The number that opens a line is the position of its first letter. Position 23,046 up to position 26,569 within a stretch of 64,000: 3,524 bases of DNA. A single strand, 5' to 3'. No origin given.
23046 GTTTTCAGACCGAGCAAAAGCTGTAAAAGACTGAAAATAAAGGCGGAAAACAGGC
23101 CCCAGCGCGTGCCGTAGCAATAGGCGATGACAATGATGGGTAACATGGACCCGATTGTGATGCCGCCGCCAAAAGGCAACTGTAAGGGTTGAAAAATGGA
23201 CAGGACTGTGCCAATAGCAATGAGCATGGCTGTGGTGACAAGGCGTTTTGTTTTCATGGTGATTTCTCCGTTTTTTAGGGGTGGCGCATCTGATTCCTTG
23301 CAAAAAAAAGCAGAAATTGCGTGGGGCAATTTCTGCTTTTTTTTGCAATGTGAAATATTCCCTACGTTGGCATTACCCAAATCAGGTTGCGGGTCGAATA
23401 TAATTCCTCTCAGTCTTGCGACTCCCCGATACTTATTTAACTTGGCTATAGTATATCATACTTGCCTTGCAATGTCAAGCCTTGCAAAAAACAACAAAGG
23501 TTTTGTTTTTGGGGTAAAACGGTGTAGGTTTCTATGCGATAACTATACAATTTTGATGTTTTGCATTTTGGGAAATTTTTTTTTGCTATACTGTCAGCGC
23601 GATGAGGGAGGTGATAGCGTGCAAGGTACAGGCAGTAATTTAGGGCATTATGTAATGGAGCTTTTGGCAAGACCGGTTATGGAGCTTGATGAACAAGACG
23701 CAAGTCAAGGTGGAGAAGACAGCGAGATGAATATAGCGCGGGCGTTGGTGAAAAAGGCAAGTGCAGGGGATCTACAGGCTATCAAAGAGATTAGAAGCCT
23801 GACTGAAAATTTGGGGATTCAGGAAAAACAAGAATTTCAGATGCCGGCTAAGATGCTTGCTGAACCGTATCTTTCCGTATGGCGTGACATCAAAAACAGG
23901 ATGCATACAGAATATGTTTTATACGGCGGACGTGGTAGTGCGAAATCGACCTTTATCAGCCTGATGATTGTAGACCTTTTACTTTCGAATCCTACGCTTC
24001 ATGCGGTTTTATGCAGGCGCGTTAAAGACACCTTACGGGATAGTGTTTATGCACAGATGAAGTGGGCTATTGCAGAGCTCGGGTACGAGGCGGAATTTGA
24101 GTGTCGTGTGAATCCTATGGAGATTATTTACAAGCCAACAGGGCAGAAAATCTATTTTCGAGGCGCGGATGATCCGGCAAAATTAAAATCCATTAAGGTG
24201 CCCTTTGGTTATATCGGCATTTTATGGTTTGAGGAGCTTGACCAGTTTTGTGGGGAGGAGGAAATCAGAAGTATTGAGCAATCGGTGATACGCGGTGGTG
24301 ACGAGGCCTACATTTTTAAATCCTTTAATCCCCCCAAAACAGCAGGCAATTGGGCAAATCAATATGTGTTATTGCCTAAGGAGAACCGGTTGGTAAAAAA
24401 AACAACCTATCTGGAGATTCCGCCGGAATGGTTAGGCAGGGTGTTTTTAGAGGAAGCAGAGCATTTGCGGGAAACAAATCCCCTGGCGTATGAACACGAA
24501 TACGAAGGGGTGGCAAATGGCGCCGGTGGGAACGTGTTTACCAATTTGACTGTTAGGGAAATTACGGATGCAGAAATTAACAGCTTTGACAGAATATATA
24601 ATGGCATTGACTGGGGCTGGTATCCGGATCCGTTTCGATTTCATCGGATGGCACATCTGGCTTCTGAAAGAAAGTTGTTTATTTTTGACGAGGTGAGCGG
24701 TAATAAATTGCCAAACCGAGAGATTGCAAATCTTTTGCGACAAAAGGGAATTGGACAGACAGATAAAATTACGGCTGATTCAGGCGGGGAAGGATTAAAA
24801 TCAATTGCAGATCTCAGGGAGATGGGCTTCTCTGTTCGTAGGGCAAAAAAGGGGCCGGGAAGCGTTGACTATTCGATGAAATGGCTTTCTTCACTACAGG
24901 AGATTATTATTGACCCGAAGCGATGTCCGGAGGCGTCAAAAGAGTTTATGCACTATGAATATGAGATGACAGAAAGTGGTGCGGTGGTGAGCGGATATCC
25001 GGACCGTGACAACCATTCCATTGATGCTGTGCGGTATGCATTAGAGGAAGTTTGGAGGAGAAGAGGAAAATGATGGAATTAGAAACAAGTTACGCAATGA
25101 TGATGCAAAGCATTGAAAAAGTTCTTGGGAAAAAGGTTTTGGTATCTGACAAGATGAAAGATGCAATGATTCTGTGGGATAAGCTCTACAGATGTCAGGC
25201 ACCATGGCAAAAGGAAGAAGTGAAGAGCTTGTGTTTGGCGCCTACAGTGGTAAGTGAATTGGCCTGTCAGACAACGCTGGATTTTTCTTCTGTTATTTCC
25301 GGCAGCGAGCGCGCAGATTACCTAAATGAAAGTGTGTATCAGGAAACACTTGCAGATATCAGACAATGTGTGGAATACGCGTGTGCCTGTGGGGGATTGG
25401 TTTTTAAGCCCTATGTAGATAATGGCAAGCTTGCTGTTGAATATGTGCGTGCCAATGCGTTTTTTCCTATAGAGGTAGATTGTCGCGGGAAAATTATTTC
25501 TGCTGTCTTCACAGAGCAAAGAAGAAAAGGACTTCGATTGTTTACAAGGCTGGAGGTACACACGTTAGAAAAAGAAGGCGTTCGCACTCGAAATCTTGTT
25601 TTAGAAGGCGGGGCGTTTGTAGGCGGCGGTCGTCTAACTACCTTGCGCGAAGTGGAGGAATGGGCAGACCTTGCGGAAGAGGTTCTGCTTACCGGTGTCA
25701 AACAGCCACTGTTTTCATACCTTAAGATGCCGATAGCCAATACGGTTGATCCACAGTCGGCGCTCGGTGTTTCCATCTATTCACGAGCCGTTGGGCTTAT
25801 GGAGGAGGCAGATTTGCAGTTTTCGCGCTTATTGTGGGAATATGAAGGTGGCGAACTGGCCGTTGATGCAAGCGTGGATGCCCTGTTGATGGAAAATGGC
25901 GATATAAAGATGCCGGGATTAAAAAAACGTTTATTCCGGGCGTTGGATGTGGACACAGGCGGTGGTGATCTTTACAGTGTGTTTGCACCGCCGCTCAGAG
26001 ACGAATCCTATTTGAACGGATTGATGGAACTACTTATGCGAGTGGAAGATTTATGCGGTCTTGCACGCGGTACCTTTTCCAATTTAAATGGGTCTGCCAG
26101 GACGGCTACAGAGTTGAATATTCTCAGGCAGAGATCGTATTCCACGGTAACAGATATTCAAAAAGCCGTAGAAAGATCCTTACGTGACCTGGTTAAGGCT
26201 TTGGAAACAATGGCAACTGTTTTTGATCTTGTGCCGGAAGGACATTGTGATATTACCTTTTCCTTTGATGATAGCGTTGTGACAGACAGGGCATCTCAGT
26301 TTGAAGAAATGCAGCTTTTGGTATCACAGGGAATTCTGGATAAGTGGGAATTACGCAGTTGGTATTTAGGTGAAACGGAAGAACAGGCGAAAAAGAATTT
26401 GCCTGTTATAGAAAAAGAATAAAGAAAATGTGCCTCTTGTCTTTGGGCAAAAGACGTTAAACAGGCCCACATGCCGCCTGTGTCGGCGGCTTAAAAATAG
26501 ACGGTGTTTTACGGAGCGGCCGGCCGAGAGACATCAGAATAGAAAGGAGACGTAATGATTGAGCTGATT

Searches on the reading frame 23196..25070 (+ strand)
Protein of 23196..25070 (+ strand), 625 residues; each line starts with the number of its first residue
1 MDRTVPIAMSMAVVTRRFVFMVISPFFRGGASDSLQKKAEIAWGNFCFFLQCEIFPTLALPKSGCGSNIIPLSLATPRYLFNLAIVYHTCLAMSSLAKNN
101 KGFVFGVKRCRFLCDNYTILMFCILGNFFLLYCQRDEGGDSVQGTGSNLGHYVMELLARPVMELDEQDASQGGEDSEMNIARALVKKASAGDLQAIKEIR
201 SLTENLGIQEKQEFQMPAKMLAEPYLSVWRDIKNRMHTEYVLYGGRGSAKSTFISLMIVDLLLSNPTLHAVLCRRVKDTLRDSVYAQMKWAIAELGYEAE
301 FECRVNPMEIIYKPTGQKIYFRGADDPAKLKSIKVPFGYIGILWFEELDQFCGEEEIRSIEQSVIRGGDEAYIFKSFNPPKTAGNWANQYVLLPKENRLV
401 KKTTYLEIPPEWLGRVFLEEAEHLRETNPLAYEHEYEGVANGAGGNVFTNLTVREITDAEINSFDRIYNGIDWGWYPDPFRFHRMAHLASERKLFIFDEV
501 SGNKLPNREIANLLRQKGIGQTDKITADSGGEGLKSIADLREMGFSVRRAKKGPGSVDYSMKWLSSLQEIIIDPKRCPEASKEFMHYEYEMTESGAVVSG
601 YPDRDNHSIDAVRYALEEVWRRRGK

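Call 11: search_protein_families(library=pfam, proteins=[window:23196-25070:+], max_evalue=0.001)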
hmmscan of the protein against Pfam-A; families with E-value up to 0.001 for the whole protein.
window:23196-25070:+ (625 aa): 3 families
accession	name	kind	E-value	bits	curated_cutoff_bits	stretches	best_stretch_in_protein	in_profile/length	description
PF04466.19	Terminase_3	-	3.1e-38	131.8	23.2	1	239-438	4-200/201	Phage terminase large subunit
PF17288.8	Terminase_3C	-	5.9e-10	40.2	26.7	1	489-617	18-154/155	Terminase RNAseH like domain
PF03237.21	Terminase_6N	-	2.9e-05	24.3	22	1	242-398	2-153/215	Terminase large subunit, T4likevirus-type, N-terminal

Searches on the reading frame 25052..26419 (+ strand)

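Call 11: search_protein_families(library=pfam, proteins=[window:25052-26419:+], max_evalue=0.001)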
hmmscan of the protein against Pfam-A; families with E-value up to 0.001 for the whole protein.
window:25052-26419:+ (456 aa): 1 family
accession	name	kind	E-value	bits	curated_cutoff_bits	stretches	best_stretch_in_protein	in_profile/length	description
PF05133.19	SPP1_portal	-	5.8e-14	52.3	25.5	1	104-444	91-401/416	Phage portal protein, SPP1 Gp6-like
